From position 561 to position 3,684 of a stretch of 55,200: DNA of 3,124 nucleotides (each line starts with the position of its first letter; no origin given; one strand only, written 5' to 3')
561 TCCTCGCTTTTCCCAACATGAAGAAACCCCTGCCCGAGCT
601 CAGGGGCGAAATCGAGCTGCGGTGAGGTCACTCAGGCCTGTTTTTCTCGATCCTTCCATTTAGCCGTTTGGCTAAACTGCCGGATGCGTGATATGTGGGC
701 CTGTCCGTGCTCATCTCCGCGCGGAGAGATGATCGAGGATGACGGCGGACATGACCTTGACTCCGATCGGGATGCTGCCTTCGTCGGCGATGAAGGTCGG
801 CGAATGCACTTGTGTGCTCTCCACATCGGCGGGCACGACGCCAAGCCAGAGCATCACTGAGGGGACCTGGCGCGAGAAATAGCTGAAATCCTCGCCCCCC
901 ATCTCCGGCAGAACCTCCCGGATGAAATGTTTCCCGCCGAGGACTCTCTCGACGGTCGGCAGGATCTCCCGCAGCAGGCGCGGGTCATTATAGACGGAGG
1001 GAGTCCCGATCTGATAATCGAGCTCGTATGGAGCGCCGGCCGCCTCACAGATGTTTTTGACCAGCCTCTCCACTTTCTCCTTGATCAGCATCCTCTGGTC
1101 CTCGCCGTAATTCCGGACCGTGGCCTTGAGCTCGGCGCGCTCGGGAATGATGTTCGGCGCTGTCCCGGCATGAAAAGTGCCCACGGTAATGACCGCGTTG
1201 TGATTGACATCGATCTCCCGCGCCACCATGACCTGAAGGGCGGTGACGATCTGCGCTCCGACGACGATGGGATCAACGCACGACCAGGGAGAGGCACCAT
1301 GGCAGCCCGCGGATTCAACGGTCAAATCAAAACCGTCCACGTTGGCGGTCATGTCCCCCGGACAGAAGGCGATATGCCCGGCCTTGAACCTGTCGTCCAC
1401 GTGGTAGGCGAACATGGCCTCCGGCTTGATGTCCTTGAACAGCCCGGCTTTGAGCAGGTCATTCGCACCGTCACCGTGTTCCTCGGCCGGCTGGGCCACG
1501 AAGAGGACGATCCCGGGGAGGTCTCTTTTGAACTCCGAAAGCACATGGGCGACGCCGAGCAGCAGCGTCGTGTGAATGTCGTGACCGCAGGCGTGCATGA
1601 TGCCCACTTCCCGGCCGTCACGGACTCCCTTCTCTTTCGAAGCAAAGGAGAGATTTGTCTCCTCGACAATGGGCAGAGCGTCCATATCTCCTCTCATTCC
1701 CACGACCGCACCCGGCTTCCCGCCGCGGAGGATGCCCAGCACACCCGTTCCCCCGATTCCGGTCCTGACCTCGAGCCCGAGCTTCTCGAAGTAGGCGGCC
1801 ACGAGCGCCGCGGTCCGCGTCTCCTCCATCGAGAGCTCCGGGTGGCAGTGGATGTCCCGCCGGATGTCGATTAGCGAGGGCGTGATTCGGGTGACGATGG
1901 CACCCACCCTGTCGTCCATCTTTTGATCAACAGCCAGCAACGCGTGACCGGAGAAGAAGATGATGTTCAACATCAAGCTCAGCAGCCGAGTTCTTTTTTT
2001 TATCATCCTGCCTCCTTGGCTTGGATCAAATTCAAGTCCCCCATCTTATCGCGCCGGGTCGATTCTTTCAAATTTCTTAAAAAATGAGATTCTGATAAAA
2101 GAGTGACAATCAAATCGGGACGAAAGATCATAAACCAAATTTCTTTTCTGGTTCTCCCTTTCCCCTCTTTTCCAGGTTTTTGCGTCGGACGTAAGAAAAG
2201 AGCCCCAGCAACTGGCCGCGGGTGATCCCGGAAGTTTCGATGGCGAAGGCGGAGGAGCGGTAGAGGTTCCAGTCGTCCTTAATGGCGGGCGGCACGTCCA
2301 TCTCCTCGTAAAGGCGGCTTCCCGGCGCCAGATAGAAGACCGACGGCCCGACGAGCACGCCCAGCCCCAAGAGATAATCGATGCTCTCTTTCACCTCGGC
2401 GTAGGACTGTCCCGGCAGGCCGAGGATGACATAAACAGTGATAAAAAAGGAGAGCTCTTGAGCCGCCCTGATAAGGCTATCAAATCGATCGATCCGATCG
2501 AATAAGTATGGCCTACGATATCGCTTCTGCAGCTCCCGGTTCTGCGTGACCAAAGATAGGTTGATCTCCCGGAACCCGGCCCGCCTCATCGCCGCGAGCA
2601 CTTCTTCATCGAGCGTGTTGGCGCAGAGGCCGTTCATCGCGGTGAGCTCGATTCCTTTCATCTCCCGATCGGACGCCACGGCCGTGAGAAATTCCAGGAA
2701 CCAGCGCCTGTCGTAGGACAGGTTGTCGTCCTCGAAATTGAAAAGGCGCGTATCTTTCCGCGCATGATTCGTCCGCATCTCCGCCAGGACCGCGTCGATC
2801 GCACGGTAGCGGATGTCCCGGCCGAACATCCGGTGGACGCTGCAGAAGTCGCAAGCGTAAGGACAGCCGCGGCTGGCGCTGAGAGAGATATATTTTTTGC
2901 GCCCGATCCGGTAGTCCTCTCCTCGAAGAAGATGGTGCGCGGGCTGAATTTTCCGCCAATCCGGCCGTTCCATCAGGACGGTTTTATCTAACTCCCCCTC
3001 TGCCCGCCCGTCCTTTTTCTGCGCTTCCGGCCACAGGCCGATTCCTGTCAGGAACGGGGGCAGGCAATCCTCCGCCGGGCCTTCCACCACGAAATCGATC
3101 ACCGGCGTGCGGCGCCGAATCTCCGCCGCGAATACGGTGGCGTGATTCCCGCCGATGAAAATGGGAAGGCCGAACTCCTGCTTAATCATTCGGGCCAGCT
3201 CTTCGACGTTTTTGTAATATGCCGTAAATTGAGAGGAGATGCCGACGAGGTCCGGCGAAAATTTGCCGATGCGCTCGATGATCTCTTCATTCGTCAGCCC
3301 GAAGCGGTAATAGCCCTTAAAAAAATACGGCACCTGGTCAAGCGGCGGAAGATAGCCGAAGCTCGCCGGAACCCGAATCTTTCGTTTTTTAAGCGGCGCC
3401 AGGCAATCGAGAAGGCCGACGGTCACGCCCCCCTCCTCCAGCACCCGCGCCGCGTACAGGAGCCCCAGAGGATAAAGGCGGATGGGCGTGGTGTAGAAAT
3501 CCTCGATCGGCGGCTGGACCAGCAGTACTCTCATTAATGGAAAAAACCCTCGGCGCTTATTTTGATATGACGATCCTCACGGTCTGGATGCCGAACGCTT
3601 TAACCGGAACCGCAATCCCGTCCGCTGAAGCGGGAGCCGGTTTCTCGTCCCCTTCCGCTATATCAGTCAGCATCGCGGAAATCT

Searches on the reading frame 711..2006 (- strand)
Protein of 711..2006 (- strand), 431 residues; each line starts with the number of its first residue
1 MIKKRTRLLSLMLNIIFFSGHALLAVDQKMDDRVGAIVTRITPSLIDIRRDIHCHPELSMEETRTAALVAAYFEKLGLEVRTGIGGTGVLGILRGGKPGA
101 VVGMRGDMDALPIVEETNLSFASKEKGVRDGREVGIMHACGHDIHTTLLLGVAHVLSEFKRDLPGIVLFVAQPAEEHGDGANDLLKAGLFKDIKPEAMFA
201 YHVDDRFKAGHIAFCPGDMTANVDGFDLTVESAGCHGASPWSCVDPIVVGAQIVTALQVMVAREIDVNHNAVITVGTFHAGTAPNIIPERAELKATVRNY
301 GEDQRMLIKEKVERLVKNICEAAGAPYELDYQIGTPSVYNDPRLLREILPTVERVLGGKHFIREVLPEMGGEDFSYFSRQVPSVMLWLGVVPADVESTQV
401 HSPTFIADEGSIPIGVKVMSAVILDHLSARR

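Call 14: search_protein_families(library=pfam, proteins=[window:711-2006:-], max_evalue=0.001)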
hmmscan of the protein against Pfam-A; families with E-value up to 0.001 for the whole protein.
window:711-2006:- (431 aa): 2 families
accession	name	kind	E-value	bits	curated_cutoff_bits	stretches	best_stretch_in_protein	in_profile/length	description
PF01546.33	Peptidase_M20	-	9.5e-38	130.6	24.6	1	104-424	2-205/206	Peptidase family M20/M25/M40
PF07687.19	M20_dimer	-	1.3e-11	44.8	21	1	223-320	6-103/107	Peptidase dimerisation domain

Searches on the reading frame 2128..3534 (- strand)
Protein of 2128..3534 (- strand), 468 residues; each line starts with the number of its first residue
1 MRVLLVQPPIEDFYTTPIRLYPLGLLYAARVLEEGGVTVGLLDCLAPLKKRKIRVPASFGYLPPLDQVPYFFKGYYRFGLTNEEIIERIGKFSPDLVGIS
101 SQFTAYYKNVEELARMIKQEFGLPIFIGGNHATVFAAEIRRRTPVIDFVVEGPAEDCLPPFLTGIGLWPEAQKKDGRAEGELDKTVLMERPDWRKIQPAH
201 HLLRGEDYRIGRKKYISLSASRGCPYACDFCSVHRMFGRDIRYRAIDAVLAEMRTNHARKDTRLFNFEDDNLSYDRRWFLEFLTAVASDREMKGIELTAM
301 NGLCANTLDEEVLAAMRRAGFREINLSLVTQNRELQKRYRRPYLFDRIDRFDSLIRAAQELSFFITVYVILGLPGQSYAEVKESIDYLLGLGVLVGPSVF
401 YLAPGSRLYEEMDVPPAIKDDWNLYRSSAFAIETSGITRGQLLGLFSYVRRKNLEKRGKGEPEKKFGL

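Call 14: search_protein_families(library=pfam, proteins=[window:2128-3534:-], max_evalue=0.001)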
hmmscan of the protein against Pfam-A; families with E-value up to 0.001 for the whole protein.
window:2128-3534:- (468 aa): 2 families
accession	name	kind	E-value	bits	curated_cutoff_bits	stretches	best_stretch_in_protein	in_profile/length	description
PF04055.27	Radical_SAM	-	4.1e-19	69.8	29.5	1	220-388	3-166/166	Radical SAM superfamily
PF02310.24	B12-binding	-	4.1e-19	69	32.1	1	81-158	39-117/121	B12 binding domain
